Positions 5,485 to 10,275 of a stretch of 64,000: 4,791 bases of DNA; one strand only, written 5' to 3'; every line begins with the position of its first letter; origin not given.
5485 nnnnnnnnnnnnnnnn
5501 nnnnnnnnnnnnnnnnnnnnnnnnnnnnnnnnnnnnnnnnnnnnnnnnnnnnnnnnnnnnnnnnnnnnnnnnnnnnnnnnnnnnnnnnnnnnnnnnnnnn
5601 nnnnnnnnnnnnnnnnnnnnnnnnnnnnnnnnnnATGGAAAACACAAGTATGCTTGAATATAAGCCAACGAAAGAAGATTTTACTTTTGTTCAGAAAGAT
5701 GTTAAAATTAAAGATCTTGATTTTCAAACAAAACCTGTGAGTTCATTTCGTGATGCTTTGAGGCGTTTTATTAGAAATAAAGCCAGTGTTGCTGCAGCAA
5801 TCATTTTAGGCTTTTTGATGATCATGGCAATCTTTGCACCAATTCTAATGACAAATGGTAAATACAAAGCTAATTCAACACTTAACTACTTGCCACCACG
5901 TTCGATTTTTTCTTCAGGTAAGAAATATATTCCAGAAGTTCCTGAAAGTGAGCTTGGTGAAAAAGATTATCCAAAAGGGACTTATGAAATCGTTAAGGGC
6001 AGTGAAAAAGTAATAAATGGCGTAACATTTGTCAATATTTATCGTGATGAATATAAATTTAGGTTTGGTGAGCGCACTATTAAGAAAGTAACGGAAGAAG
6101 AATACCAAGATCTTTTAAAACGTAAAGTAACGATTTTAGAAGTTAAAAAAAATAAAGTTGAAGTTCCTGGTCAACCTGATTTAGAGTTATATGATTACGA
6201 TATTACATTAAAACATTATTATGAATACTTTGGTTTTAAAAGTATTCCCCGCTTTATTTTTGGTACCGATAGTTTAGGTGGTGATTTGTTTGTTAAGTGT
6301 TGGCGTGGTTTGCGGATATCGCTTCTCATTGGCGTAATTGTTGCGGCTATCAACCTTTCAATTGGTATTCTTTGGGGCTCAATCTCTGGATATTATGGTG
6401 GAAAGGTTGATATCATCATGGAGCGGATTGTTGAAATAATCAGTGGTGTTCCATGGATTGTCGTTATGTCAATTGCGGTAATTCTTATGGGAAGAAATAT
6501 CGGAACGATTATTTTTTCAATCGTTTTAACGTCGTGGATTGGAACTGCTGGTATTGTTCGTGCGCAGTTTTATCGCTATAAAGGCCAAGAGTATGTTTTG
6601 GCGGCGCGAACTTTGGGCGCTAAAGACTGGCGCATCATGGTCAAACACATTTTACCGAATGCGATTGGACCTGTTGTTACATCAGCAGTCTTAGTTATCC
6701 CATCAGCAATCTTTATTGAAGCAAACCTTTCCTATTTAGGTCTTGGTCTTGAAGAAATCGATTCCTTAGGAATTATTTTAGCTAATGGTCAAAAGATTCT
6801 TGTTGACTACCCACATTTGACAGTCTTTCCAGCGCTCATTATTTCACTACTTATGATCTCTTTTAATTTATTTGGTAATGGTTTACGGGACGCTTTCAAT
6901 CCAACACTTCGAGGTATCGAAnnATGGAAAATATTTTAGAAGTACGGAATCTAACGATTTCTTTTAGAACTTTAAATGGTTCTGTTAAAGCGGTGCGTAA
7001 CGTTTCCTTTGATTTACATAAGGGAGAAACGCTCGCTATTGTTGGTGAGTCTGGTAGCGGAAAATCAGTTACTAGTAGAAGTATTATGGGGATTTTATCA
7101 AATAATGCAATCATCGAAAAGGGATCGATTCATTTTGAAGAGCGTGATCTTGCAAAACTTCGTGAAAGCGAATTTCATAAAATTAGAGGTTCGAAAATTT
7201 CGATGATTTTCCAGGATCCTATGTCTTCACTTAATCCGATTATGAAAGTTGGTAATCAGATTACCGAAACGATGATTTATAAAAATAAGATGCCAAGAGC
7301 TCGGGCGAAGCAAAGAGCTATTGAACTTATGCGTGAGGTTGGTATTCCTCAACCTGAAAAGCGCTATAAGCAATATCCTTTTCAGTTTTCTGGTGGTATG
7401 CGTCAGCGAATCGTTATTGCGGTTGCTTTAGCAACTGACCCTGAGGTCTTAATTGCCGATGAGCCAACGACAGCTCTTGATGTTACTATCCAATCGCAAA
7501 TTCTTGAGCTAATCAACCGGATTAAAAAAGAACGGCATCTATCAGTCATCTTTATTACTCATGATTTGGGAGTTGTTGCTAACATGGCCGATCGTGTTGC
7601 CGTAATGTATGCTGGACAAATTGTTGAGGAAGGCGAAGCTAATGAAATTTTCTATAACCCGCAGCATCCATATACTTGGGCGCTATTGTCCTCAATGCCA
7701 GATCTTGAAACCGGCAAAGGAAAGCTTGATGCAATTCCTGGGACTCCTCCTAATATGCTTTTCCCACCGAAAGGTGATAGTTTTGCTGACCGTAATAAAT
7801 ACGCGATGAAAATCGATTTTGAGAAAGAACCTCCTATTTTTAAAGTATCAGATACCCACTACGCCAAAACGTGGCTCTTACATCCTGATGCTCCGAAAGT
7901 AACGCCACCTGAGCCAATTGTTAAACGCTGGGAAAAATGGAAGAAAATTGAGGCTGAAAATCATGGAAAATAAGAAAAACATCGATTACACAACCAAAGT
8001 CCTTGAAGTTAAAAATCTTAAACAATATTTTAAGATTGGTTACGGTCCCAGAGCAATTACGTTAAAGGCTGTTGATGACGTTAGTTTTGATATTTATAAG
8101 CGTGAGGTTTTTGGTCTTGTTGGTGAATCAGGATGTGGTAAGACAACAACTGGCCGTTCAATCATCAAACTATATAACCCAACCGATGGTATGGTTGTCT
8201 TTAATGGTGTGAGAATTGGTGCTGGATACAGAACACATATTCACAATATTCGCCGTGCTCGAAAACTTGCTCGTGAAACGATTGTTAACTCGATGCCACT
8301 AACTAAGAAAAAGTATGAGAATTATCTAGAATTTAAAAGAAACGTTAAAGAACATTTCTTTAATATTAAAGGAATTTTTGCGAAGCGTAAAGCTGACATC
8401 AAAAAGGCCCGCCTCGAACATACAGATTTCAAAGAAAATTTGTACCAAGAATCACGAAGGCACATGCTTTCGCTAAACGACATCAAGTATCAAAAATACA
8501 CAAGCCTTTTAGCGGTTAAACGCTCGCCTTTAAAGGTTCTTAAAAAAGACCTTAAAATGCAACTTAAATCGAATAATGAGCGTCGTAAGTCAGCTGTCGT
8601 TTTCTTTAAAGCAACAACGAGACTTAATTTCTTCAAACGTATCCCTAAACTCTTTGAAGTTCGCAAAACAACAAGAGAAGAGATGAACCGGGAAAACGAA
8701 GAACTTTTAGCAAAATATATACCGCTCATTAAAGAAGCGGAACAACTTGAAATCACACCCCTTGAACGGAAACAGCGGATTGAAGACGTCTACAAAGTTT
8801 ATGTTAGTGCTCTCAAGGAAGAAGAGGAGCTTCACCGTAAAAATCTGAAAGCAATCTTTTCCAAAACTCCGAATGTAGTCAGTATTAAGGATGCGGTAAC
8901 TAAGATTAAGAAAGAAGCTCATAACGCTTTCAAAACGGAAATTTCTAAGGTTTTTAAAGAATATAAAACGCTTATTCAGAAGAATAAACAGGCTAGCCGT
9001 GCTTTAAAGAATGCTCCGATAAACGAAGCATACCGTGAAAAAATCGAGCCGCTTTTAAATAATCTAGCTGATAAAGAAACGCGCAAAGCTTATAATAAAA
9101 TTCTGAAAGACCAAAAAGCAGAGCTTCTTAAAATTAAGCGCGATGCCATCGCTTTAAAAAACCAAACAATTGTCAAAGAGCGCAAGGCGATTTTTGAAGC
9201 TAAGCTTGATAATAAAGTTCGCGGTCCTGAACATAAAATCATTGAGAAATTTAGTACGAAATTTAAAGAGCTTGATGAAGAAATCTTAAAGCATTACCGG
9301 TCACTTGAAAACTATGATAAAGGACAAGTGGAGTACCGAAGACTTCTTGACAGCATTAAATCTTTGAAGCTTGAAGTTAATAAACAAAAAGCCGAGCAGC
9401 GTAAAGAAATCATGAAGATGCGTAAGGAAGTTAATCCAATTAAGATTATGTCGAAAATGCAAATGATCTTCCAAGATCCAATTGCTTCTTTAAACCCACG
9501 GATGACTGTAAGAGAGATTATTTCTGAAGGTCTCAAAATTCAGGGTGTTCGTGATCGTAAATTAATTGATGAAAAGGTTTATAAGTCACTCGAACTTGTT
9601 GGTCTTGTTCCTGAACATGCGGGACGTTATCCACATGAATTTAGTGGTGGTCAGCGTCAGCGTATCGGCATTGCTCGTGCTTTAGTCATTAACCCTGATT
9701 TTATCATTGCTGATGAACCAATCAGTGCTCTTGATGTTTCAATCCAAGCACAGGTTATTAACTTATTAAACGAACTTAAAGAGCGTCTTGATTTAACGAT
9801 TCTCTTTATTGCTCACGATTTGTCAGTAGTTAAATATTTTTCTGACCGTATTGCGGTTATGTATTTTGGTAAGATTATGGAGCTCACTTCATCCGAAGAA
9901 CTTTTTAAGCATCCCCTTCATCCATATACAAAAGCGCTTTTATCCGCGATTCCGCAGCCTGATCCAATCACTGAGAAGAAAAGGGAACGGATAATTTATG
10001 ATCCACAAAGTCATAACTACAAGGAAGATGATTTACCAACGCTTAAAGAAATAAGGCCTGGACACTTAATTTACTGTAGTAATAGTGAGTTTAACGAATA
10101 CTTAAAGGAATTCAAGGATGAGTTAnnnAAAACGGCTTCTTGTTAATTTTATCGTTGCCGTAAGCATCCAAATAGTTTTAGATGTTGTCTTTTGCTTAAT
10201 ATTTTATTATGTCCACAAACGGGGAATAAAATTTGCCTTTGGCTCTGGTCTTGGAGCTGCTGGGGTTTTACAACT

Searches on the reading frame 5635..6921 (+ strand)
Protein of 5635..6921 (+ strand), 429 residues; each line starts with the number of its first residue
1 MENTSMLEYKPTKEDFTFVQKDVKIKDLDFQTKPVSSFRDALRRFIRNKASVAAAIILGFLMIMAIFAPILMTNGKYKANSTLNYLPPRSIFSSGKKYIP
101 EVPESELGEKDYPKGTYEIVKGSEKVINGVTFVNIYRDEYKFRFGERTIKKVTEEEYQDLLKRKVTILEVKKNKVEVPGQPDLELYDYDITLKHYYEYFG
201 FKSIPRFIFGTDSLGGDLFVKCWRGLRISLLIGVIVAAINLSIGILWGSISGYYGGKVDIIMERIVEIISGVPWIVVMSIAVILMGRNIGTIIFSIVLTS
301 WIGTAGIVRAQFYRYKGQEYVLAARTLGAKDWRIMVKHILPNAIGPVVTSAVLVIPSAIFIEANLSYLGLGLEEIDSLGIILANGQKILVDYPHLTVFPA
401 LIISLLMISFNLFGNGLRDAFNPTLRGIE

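Call 12: search_protein_families(library=ncbifam, proteins=[window:5635-6921:+], max_evalue=0.00001)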
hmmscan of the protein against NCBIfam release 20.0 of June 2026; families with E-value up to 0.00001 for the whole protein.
window:5635-6921:+ (429 aa): 18 families
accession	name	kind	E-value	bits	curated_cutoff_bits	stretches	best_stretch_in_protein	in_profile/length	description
NF045475.1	Opp3C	equivalog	1.4e-91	307.1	450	2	197-426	97-328/328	oligopeptide ABC transporter permease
NF045476.1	Opp4C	equivalog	1.5e-64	217.9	350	1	206-423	56-277/278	oligopeptide ABC transporter permease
NF043080.1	MMSYN1_0166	equivalog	8.1e-57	192.5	370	1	206-424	82-304/307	oligopeptide ABC transporter permease OppC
NF011935.0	PRK15406.1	equivalog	1.6e-55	189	433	1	207-424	82-300/302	oligopeptide ABC transporter permease OppC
NF045474.1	Opp2C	equivalog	1.3e-48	165.7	300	1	206-421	19-235/236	nickel transporter permease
TIGR02790.1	nickel_nikC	equivalog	7.9e-47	160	358.45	1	206-421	41-257/258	nickel ABC transporter permease subunit NikC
NF045473.1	Opp1C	equivalog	1.2e-46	159.4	350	1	206-424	47-266/267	nickel/cobalt ABC transporter permease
NF011662.0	PRK15082.1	equivalog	4.3e-45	154.4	484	1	194-426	66-301/303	glutathione ABC transporter permease GsiD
NF007376.0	PRK09881.1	equivalog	1.3e-39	135.9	434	1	208-427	75-295/298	D,D-dipeptide ABC transporter permease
NF008160.0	PRK10913.1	equivalog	6.6e-37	127.6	483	1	206-426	78-299/300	dipeptide ABC transporter permease DppC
NF007738.0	PRK10417.1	equivalog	1.2e-36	126.7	335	1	207-425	52-271/277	nickel ABC transporter permease subunit NikC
NF011596.0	PRK15021.1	subfamily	1.1e-35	123.4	439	1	208-424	122-338/341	microcin C ABC transporter permease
NF047573.1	opine_perm_CntC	exception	3.8e-34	118.3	440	1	206-424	51-270/271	staphylopine uptake ABC transporter permease subunit CntC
NF011691.0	PRK15111.1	equivalog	1.6e-17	64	379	1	206-422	75-292/296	putrescine export ABC transporter permease SapC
NF045472.1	Opp4B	equivalog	2.2e-06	27.2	450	1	299-378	195-281/319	oligopeptide ABC transporter permease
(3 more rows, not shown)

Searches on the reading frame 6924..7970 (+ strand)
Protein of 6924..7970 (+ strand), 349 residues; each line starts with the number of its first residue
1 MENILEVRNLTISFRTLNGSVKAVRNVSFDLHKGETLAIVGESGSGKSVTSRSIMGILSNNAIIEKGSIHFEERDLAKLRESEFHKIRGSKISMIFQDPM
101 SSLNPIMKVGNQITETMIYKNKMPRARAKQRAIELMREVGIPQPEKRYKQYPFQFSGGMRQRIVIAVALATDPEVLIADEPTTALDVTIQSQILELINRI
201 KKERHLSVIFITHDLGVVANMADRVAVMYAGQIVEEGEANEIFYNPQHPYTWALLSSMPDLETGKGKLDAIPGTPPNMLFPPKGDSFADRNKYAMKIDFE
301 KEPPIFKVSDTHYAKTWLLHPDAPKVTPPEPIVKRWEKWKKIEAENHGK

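Call 12: search_protein_families(library=ncbifam, proteins=[window:6924-7970:+], max_evalue=0.00001)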
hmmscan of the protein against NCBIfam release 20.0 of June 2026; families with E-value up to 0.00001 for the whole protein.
window:6924-7970:+ (349 aa): 187 families (the best 25 are shown)
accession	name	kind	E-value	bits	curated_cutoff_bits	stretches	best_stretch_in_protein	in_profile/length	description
NF043079.1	MMSYN1_0167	equivalog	7.9e-155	516.8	740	2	82-337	298-553/561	oligopeptide ABC transporter ATP-binding protein OppD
NF007010.1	PRK09473.1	subfamily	1.1e-109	366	575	1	4-312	1-307/318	oligopeptide ABC transporter ATP-binding protein OppD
NF008246.0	PRK11022.1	equivalog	6e-97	324.6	541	1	4-311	3-310/326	dipeptide ABC transporter ATP-binding protein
NF007613.0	PRK10261.1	equivalog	1.9e-89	300.8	1077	1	2-267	10-281/623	glutathione ABC transporter ATP-binding protein GsiA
NF011713.0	PRK15134.1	equivalog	1.5e-84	284.5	834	1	3-260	4-262/529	microcin C ABC transporter ATP-binding protein YejF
TIGR02770.1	nickel_nikD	equivalog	6.2e-82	274.4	318.7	1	24-256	2-227/230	nickel import ATP-binding protein NikD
NF047576.1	opine_ATP_CntF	equivalog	6.5e-82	274.7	385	1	3-261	1-256/264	staphylopine uptake ABC transporter ATP-binding protein CntF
NF047578.1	opine_ATP_CntD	equivalog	7.2e-81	271.3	380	1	3-261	1-256/266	staphylopine uptake ABC transporter ATP-binding protein CntD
NF008453.0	PRK11308.1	subfamily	7e-80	268.8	408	1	18-313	32-321/334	dipeptide ABC transporter ATP-binding protein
NF011659.0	PRK15079.1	equivalog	2.3e-75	253.4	540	1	13-314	29-326/334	murein tripeptide/oligopeptide ABC transporter ATP binding protein OppF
NF011674.0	PRK15093.1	equivalog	4e-73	246.4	627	1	4-314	3-320/330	putrescine export ABC transporter ATP-binding protein SapD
NF043078.1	MMSYN1_0168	equivalog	1.7e-71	241.7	800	2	132-259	473-598/649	oligopeptide ABC transporter ATP-binding protein OppF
NF043071.1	DppF_dipep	equivalog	1.7e-70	238.1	660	1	20-304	35-313/331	dipeptide ABC transporter ATP-binding subunit DppF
TIGR02769.1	nickel_nikE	equivalog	1.2e-53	182.2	332.55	1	18-255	21-250/265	nickel import ATP-binding protein NikE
NF007739.0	PRK10419.1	subfamily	7e-51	173.3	354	1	14-240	18-237/268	nickel ABC transporter ATP-binding protein NikE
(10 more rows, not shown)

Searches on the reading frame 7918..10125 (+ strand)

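Call 78: search_protein_families(library=pfam, proteins=[window:7918-10125:+], max_evalue=0.00001)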
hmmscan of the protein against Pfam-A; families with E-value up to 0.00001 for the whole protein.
window:7918-10125:+ (736 aa): 2 families
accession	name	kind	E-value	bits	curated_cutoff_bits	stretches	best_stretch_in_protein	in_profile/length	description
PF00005.33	ABC_tran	-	4.4e-28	99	25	2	509-602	56-136/137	ABC transporter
PF08352.17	oligo_HPY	-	1.3e-08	35.5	27.1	1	654-691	1-37/65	Oligopeptide/dipeptide transporter, C-terminal region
